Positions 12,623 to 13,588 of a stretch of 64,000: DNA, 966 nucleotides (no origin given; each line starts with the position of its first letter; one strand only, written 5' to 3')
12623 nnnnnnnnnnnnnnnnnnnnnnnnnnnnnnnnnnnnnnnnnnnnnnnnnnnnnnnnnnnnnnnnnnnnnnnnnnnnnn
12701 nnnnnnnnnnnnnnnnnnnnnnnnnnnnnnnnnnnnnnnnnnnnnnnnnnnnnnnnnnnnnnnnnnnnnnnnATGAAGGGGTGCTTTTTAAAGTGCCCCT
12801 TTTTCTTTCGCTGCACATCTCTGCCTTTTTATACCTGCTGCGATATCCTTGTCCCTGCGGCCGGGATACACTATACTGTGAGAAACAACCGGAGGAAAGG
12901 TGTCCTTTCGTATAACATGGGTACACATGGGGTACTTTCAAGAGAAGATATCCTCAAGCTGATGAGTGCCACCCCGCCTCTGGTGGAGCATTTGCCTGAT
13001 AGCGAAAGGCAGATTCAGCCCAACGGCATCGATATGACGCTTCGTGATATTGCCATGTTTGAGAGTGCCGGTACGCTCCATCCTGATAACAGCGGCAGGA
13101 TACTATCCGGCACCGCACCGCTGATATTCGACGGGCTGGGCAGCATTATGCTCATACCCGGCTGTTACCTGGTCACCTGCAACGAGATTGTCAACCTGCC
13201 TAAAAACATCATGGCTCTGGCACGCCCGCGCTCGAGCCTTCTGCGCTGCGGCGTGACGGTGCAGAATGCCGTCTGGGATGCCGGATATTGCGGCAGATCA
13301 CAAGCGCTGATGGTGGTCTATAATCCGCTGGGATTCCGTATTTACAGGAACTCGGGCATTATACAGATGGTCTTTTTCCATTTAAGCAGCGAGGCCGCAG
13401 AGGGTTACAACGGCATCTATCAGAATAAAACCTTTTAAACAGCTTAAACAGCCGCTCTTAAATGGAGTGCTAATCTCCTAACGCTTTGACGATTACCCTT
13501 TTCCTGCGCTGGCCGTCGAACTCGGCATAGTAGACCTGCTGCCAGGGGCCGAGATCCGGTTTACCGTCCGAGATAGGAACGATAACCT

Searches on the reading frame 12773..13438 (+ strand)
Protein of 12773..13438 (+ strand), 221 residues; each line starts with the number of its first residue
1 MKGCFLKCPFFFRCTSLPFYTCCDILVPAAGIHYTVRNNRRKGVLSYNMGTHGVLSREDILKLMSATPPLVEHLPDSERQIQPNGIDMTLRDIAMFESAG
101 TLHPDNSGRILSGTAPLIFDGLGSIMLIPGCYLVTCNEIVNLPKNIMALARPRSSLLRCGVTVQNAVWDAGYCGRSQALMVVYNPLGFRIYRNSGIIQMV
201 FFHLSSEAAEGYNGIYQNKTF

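Call 41: search_protein_families(library=pfam, proteins=[window:12773-13438:+], max_evalue=0.00001)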
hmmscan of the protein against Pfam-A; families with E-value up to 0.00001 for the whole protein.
window:12773-13438:+ (221 aa): 2 families
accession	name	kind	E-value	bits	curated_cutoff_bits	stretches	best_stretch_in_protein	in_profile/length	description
PF22769.1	DCD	-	1.5e-25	90.5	27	1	54-203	1-152/153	dCTP deaminase-like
PF06559.16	DCD_N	-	8.1e-06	26.2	21.4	0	52-161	2-113/164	2'-deoxycytidine 5'-triphosphate deaminase (DCD) N-terminal domain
